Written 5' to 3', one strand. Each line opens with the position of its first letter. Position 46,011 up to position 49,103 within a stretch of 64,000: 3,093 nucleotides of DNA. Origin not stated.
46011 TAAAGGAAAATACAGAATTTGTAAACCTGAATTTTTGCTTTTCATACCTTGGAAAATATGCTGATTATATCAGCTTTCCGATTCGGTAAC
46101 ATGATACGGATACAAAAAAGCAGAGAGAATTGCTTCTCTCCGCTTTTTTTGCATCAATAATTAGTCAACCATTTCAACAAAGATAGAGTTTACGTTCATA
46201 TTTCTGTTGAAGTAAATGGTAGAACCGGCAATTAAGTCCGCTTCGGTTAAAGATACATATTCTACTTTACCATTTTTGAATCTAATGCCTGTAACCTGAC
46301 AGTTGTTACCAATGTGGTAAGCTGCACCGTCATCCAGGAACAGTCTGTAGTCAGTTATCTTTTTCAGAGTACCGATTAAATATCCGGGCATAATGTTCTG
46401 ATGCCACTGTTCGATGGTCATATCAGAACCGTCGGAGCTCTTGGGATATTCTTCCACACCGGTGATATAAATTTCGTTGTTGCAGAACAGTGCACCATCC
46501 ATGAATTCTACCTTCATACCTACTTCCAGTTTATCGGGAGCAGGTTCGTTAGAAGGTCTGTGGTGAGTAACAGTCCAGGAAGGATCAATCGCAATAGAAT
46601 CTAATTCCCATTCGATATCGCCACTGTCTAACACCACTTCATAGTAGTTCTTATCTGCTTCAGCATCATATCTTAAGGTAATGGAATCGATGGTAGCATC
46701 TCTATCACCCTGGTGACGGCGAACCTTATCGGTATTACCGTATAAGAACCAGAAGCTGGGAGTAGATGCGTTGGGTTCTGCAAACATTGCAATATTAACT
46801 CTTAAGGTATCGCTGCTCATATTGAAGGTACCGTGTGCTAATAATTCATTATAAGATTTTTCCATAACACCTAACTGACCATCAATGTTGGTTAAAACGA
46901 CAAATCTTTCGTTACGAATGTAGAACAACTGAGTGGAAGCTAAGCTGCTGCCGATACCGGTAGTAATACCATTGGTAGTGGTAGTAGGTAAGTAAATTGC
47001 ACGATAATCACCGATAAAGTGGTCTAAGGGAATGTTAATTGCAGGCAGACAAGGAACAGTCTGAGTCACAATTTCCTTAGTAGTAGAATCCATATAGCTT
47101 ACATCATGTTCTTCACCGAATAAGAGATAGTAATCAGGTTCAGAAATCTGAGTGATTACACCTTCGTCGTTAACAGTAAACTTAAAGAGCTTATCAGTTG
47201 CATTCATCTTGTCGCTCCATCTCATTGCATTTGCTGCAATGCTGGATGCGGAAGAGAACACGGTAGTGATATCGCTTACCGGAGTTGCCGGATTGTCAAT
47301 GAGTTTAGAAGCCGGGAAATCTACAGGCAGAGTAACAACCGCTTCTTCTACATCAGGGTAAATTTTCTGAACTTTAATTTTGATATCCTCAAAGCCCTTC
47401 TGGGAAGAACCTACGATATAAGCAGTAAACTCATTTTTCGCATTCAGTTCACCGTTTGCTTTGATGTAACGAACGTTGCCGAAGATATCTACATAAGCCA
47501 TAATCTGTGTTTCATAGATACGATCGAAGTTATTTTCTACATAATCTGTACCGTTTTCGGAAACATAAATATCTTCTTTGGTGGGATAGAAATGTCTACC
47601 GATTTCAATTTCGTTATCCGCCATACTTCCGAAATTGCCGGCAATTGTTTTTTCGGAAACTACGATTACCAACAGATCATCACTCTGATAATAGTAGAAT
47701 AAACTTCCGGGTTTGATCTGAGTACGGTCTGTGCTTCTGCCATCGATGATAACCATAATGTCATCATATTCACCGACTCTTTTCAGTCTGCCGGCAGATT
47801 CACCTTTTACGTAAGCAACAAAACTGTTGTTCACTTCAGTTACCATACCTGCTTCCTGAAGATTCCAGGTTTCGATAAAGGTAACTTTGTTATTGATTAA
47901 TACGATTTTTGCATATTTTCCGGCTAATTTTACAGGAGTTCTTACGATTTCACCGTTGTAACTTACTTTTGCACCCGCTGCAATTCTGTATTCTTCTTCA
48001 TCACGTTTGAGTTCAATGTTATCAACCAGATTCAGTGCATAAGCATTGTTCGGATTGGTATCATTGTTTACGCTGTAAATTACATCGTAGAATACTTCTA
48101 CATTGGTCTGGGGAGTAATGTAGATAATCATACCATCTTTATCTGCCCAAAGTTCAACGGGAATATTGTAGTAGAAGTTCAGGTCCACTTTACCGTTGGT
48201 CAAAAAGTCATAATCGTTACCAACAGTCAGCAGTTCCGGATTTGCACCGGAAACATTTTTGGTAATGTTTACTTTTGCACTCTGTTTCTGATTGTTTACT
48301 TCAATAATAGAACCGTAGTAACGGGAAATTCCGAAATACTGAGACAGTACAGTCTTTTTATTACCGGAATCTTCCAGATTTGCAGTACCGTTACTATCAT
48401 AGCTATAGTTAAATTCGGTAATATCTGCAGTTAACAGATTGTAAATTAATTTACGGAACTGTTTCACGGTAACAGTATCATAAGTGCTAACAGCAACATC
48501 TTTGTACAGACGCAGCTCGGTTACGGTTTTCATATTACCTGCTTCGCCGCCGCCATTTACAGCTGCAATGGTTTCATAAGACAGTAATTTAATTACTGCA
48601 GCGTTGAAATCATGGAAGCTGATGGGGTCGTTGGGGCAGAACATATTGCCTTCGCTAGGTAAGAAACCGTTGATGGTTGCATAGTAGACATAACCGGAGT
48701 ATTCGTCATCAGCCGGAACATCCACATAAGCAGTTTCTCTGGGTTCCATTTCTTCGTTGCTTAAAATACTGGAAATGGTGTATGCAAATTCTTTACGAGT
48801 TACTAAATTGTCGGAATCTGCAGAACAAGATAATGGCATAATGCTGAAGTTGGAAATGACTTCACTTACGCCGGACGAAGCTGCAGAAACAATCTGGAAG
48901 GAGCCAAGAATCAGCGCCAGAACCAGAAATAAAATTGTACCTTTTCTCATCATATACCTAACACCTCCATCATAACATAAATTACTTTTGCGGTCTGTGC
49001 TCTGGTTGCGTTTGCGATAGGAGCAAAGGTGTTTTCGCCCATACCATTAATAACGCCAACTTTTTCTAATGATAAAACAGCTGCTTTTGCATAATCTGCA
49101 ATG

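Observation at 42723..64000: All-minus-strand surface locus of at least 21 kb: beta-helix giants, SLH pair, GH89, lipoprotein, with no transporter or regulator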

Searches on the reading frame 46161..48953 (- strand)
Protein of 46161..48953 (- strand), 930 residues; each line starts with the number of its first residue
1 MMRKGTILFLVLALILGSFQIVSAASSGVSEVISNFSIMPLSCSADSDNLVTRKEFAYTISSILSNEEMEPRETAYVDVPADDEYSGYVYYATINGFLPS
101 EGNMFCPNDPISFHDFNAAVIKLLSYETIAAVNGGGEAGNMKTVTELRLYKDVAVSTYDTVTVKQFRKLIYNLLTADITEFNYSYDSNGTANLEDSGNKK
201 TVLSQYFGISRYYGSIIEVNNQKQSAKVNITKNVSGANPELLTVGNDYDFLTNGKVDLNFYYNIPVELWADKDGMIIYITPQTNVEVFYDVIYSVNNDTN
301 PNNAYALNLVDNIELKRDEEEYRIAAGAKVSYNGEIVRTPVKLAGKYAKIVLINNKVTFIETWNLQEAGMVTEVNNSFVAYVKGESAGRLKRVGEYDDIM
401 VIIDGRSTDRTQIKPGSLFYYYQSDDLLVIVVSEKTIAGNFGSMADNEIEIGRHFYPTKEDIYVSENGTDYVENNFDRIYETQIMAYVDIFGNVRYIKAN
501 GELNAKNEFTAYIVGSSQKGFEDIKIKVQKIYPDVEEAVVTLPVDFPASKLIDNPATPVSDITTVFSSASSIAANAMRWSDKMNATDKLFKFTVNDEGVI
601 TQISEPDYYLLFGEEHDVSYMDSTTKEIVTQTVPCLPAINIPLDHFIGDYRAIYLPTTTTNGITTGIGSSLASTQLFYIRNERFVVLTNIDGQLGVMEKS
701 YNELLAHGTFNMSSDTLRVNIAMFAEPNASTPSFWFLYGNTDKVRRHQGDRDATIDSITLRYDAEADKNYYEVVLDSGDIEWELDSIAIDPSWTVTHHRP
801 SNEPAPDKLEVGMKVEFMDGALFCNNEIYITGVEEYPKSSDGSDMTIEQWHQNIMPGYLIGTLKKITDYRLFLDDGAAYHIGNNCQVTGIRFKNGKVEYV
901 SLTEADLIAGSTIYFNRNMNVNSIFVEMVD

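Call 3: search_protein_families(library=pfam, proteins=[window:46161-48953:-], max_evalue=0.01)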
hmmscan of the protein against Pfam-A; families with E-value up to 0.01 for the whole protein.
window:46161-48953:- (930 aa): 0 families

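Call 7: search_protein_families(library=ncbifam, proteins=[window:46161-48953:-], max_evalue=0.01)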
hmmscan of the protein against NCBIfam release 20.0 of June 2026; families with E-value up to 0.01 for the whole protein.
window:46161-48953:- (930 aa): 0 families

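Call 10: search_solved_structures(query=window:46161-48953:-, max_evalue=1)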
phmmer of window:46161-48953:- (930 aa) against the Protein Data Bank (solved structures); distinct sequences matched with E-value up to 1: 1.
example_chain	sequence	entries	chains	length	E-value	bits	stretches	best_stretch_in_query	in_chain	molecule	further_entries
1p1l_A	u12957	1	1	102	0.47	11.7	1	462-552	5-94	Periplasmic divalent cation tolerance protein CUTA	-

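Call 15: search_protein_families(library=pfam, proteins=[window:46161-48953:-], max_evalue=1)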
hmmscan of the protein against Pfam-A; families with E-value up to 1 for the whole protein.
window:46161-48953:- (930 aa): 0 families

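Call 17: find_homologous_proteins(query=window:46161-48953:-, max_evalue=0.001)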
Query window:46161-48953:- (930 aa): 21 proteins with E <= 0.001 among 8000 candidates.
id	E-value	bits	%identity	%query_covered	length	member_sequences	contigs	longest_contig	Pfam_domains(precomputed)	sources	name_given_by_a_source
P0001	0.0e+0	2094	100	100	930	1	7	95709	-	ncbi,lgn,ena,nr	ncbi:MAG: hypothetical protein J6A61_06945 [Clostridia bacterium]|nr:hypothetical protein [Clostridi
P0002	0.0e+0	1609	74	100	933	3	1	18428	-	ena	-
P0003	0.0e+0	1608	74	100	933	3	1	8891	-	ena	-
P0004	0.0e+0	1596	74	100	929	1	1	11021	-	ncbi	-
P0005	0.0e+0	1562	73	98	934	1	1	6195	-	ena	-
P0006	0.0e+0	1512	70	100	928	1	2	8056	-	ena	-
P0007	0.0e+0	1445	67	100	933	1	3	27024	-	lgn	-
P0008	0.0e+0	1394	66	100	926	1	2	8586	-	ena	-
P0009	0.0e+0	1352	63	100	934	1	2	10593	-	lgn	-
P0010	0.0e+0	1347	63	97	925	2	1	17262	-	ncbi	-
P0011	0.0e+0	1332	61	100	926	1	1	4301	-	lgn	-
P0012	0.0e+0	1328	63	100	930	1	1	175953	-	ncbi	-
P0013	0.0e+0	1297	62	100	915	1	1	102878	-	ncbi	-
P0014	0.0e+0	1221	60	100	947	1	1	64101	-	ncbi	-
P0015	0.0e+0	1194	56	100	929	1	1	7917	-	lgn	-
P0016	0.0e+0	1174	57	100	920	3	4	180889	-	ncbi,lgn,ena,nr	ncbi:MAG: hypothetical protein J6K51_04530 [Clostridia bacterium]|nr:hypothetical protein [Clostridi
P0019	8.9e-268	909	45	100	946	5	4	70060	-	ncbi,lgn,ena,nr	ncbi:MAG: hypothetical protein IJ278_06250 [Clostridia bacterium]|nr:hypothetical protein [Clostridi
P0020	1.4e-240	819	44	100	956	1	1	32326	-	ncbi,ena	-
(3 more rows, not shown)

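Call 18: find_encoding_contigs(protein=P0019, flank=10000, max_places=1)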
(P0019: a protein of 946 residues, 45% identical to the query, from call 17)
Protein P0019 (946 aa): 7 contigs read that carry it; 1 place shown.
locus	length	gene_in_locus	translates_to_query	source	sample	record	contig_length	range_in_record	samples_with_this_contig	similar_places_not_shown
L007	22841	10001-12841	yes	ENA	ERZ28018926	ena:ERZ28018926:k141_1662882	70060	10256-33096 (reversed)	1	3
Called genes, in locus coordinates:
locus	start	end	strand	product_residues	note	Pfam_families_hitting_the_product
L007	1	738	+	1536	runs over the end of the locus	-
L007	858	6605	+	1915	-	PF21231:GH141_M, PF13229:Beta_helix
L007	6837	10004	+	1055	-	PF13205:Big_5 (weak), PF00395:SLH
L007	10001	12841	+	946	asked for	-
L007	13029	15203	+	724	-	PF12971:NAGLU_N, PF05089:NAGLU, PF12972:NAGLU_C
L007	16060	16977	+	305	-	-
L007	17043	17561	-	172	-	PF14512:TM1586_NiRdase (faint), PF00881:Nitroreductase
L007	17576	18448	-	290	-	PF01569:PAP2, PF14378:PAP2_3 (weak)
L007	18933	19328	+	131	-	PF02579:Nitro_FeMo-Co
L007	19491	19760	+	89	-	PF01022:HTH_5, PF12802:MarR_2 (weak), PF12840:HTH_20, PF13412:HTH_24 (weak)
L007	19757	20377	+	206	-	PF07853:DUF1648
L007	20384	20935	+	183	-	PF01863:YgjP-like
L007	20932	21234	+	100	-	-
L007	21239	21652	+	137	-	PF01327:Pep_deformylase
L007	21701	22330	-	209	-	PF14681:UPRTase, PF00156:Pribosyltran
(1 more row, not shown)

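Call 19: find_encoding_contigs(protein=P0020, flank=10000, max_places=1)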
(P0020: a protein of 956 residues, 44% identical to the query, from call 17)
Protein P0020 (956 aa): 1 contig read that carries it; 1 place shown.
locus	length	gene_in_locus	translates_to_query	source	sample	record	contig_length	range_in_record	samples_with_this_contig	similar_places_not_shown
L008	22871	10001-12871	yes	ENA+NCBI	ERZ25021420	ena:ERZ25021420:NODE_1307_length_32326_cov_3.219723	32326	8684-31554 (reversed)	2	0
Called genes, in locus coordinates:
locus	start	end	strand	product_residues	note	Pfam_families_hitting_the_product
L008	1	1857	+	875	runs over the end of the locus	?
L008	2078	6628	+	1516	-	PF21231:GH141_M, PF13229:Beta_helix (faint)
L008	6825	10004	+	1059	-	PF13620:CarboxypepD_reg (weak), PF00395:SLH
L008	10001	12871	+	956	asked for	-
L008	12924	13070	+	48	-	-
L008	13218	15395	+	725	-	PF12971:NAGLU_N, PF05089:NAGLU, PF12972:NAGLU_C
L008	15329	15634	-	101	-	-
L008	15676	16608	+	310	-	-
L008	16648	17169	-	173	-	PF14512:TM1586_NiRdase (weak), PF00881:Nitroreductase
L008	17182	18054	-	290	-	PF01569:PAP2, PF14378:PAP2_3 (weak)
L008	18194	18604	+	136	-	PF02579:Nitro_FeMo-Co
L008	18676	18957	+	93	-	PF10825:DUF2752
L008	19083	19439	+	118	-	PF12773:DZR (faint), PF13240:Zn_Ribbon_1 (faint), PF05154:TM2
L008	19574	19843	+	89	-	PF01022:HTH_5, PF12802:MarR_2 (weak), PF12840:HTH_20, PF13412:HTH_24 (weak)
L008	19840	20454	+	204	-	PF07853:DUF1648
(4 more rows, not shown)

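Call 20: find_encoding_contigs(protein=P0016, flank=10000, max_places=1)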
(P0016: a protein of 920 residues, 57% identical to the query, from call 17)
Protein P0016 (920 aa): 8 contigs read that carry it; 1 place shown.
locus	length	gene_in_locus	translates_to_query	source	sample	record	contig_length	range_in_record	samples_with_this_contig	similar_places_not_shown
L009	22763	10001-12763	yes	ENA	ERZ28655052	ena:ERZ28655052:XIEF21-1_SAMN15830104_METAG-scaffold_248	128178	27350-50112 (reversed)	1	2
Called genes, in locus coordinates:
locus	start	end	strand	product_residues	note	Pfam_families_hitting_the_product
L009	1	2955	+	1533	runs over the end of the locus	-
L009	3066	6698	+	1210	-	PF22842:Pel9A-like_beta_helix (weak), PF21231:GH141_M, PF13229:Beta_helix (faint)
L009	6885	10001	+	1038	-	PF00395:SLH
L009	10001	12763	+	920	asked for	-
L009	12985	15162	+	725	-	PF12971:NAGLU_N, PF05089:NAGLU, PF12972:NAGLU_C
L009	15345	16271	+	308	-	-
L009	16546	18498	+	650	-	PF06874:FBPase_2, PF00149:Metallophos (faint)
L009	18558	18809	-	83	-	PF06135:IreB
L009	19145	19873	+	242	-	PF00318:Ribosomal_S2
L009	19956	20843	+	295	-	PF25025:EF-Ts_N (faint), PF28540:UBA_UBAP2 (faint), PF00889:EF_TS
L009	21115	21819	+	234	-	PF00696:AA_kinase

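Call 21: find_encoding_contigs(protein=P0012, flank=10000, max_places=1)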
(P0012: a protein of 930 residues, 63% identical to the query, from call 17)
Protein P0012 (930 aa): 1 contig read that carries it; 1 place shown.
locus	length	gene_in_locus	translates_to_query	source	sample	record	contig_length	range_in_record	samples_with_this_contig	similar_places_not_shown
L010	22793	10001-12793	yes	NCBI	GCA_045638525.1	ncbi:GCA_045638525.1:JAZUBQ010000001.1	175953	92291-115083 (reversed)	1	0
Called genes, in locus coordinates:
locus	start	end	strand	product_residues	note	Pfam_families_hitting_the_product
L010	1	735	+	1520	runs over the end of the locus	PF21231:GH141_M, PF13229:Beta_helix (weak)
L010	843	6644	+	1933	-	-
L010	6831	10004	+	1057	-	PF00395:SLH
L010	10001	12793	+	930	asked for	-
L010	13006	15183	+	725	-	PF12971:NAGLU_N, PF05089:NAGLU, PF12972:NAGLU_C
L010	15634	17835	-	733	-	PF13439:Glyco_transf_4, PF13477:Glyco_trans_4_2 (faint), PF13579:Glyco_trans_4_4 (weak), PF00534:Glycos_transf_1, PF13692:Glyco_trans_1_4, PF04230:PS_pyruv_trans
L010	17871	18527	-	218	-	PF10105:DUF2344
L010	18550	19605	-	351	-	PF02388:FemAB, PF13480:Acetyltransf_6, PF02388:FemAB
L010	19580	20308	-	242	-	PF07685:GATase_3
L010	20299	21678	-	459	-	PF08245:Mur_ligase_M, PF08353:MurT_C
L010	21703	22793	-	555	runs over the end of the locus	PF00753:Lactamase_B, PF23023:Anti-Pycsar_Apyc1 (faint), PF12706:Lactamase_B_2, PF22505:RNase_J_b_CASP, PF07521:RMMBL, PF17770:RNase_J_C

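Call 43: predict_structure(alignment_id=A2)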
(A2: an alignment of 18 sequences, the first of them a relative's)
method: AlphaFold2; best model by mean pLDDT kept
length: 930 residues; sequences in the alignment: 18
mean_pLDDT: 76.4   pTM: 0.46
mean pLDDT of the five models: 76.4, 75.6, 72.8, 67.2, 63.7
residues with pLDDT >= 90: 79; 70-90: 631; 50-70: 152; < 50: 68
segments of 3 or more residues with pLDDT < 50: 1-6, 14-34, 189-191, 743-751, 819-827, 835-844
pLDDT, mean of each block of 10 residues (from residue 1): 45 40 25 57 72 89 70 85 85 79 83 88 81 83 83 78 84 75 53 61 72 84 79 69 82 70 82 75 82 88 85 83 88 86 90 88 91 85 89 75 75 85 87 89 81 85 86 84 88 89 66 85 87 84 84 67 84 86 87 83 87 84 74 86 73 82 80 77 79 74 65 75 78 84 41 70 76 72 78 67 71 62 43 51 53 69 81 86 75 59 71 81 76
secondary structure, 60 per line:
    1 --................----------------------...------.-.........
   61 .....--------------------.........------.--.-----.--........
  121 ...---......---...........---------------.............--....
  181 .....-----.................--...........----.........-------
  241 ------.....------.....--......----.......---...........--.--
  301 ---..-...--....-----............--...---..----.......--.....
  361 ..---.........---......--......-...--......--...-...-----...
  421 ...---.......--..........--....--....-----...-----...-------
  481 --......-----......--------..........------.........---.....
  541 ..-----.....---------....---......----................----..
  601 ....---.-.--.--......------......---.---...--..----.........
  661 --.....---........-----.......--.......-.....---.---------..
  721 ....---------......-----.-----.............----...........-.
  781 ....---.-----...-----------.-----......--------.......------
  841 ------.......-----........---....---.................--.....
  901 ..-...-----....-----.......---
elements in order (helices of 4 or more, strands of 3 or more residues): H3-18 H53-65 H86-94 H113-123 H127-132 H136-146 H163-174 E177-185 E191-201 H202-207 E210-220 E225-233 E247-251 H258-261 E265-270 E275-281 E285-295 E312-315 E321-332 E335-337 E347-353 E356-362 E366-374 E378-383 E386-391 E398-403 E406-408 E418-423 E427-433 E436-445 E448-451 E454-457 E463-465 E471-473 E483-488 E494-499 E508-517 E524-532 E536-542 H562-565 H569-574 H579-588 E589-594 E599-604 E616-621 E628-633 E641-643 E652-660 E663-667 E674-678 E684-690 E693-699 H701-705 E719-724 E734-739 E751-763 E768-775 E780-784 E794-796 E814-819 E828-834 H847-853 E859-866 E870-873 E877-893 E896-902 E912-915 E921-927

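Call 46: fold_search(model_id=the predicted structure, library=pdb)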
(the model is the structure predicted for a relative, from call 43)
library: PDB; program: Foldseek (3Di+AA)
matches with E <= 10: 594; with E <= 0.001: 14
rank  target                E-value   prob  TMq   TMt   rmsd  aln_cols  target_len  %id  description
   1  6zue_A                2.5e-05  0.16  0.07  0.06  32.0      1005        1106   10  Crystal structure of human DDB1 bound to human DCAF1 (amino acid residues 1046-1396) (released 2021-07-28)
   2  9j6k_A                7.8e-05  0.16  0.07  0.07  31.1      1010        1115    9  HBx complexed with DDB1 (released 2025-06-04)
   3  6cwm                  1.6e-04  1.00  0.12  0.57   5.3       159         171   13  Crystal structure of SpaA-SLH/G109A (released 2018-08-15)
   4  7zhh_A                2.1e-04  0.99  0.11  0.28  11.2       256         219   10  Complex structure of drosophila Unr CSD789 and a poly(A) RNA sequence (released 2022-12-07)
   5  7sv4                  2.4e-04  1.00  0.12  0.58   5.0       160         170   14  Crystal structure of SpaA-SLH in complex with 4,6-Pyr-beta-D-ManNAc-(1->4)-beta-D-GlcNAc-(1->3)-4,6-Pyr-beta-D-ManNAcOMe (released 2022-03-09)
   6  6cwr                  3.1e-04  1.00  0.13  0.61   5.2       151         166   16  Crystal structure of SpaA-SLH/G46A/G109A in complex with 4,6-Pyr-beta-D-ManNAcOMe (released 2018-08-15)
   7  9bfp_A                3.5e-04  0.11  0.07  0.07  42.6      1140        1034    9  Cryo-EM structure of Sevenless extracellular domain (monomer) (released 2025-01-29)
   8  8tnq_A                4.5e-04  0.15  0.07  0.08  26.4       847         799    8  Cryo-EM structure of DDB1dB:CRBN:PT-179:SD40, conformation 1 (released 2024-03-13)
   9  7sv3                  4.8e-04  1.00  0.12  0.58   4.9       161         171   13  Crystal structure of SpaA-SLH in complex with 4,6-Pyr-beta-D-ManNAc-(1->4)-beta-D-GlcNAcOMe (released 2022-03-09)
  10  6cwc_A                8.6e-04  1.00  0.13  0.63   4.9       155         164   16  Crystal structure of SpaA-SLH (released 2018-08-15)
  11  7sv5_A                9.6e-04  1.00  0.12  0.62   3.2       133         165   15  Crystal structure of SpaA-SLH/G109A in complex with 4,6-Pyr-beta-D-ManNAc-(1->4)-beta-D-GlcNAcOMe (released 2022-03-09)
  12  7sv6                  9.6e-04  1.00  0.12  0.62   3.4       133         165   16  Crystal structure of SpaA-SLH/G46A/G109A in complex with 4,6-Pyr-beta-D-ManNAc-(1->4)-beta-D-GlcNAcOMe (released 2022-03-09)
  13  6cwc_B                9.6e-04  1.00  0.13  0.62   4.5       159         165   14  Crystal structure of SpaA-SLH (released 2018-08-15)
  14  7zhr_A                9.6e-04  0.96  0.11  0.29  11.2       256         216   10  Complex structure of drosophila Unr CSD789 and pAbp RRM3 (released 2022-12-07)
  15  6cwn                  1.2e-03  1.00  0.12  0.62   3.1       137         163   14  Crystal structure of SpaA-SLH/G109A in complex with 4,6-Pyr-beta-D-ManNAcOMe (released 2018-08-15)
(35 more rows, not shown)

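Call 81: search_protein_representatives(alignment_id=A2)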
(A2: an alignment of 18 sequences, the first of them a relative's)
Query: 18 sequences, 928 profile positions. Proteins with E-value up to 0.001 (for the whole library): 1333; up to 1e-10: 282; up to 1e-30: 145. The best 150 are listed.
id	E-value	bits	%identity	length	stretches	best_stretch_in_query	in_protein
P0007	0.0e+00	1675.9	-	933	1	1-928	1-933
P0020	0.0e+00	1332.2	-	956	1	1-927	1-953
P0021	1.6e-283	959.5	-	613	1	1-578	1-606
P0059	6.5e-163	560.4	-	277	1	1-277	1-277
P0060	7.1e-163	560.3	-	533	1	441-927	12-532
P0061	8.1e-157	540.2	-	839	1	3-928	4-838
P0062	2.1e-109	383.3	-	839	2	4-614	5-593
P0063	1.6e-107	377.1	-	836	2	8-545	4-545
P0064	1.8e-100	353.7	-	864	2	2-623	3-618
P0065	2.1e-98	346.9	-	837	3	8-546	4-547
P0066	4.7e-98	345.8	-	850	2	2-618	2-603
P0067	9.6e-97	341.4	-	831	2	2-553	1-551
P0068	1.6e-96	340.7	-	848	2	2-619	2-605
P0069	2.2e-96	340.2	-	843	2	3-545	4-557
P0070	1.1e-92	328.0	-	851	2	2-544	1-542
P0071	1.1e-91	324.7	-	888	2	2-654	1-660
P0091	1.3e-84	301.3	-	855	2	2-642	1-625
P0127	3.5e-74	266.8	-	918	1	2-913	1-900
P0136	9.5e-72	258.7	-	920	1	6-922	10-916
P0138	3.1e-71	257.0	-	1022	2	167-652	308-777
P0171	3.2e-47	177.5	-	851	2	2-608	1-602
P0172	1.8e-46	175.1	-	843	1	2-534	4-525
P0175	4.3e-43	163.9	-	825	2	2-576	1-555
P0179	5.2e-40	153.7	-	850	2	2-610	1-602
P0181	4.1e-39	150.7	-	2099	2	262-615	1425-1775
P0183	4.0e-37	144.1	-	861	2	42-541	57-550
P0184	4.6e-37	143.9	-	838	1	2-602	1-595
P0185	1.1e-36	142.6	-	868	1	4-558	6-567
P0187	3.1e-36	141.2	-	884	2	3-608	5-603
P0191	1.8e-33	132.0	-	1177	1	47-618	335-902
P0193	3.2e-33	131.2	-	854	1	3-679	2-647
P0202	4.4e-30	120.8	-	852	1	1-531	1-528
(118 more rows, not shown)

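Call 82: list_cluster_members(proteins=[P0061, P0062, P0064, P0071, P0091, P0127, P0136, P0138, P0181, P0191])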
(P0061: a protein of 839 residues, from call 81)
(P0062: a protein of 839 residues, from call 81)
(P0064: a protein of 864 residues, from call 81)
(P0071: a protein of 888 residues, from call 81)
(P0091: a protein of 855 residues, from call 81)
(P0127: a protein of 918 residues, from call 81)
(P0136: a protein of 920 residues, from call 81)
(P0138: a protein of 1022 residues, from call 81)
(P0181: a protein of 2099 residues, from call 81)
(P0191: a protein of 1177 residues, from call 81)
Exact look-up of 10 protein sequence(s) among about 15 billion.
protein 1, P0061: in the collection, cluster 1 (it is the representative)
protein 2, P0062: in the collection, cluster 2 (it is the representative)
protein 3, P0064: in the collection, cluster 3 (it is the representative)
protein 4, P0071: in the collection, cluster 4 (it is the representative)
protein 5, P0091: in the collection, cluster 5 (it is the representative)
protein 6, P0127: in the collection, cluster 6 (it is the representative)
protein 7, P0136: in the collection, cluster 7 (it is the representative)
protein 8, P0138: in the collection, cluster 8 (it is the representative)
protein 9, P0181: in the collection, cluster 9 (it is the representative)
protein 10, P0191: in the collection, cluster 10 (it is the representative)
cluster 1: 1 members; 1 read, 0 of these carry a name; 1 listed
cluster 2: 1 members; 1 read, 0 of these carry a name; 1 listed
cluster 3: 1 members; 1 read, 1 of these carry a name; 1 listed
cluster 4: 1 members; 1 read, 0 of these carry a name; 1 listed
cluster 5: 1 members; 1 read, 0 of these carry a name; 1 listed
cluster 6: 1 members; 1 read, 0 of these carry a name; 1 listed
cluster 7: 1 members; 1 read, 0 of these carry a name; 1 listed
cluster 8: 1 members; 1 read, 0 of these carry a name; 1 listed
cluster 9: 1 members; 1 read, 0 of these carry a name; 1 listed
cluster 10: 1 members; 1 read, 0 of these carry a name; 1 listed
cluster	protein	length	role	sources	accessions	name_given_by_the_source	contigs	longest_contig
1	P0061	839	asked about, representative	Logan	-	-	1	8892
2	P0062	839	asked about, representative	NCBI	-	-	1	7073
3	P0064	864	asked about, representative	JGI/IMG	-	Ca2+-binding EF-hand superfamily protein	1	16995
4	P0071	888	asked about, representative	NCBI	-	-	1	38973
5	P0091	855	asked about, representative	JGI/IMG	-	-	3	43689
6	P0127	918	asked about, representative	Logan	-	-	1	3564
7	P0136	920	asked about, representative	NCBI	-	-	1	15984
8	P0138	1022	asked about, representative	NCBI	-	-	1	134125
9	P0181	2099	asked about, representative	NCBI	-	-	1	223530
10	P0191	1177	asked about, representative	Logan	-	-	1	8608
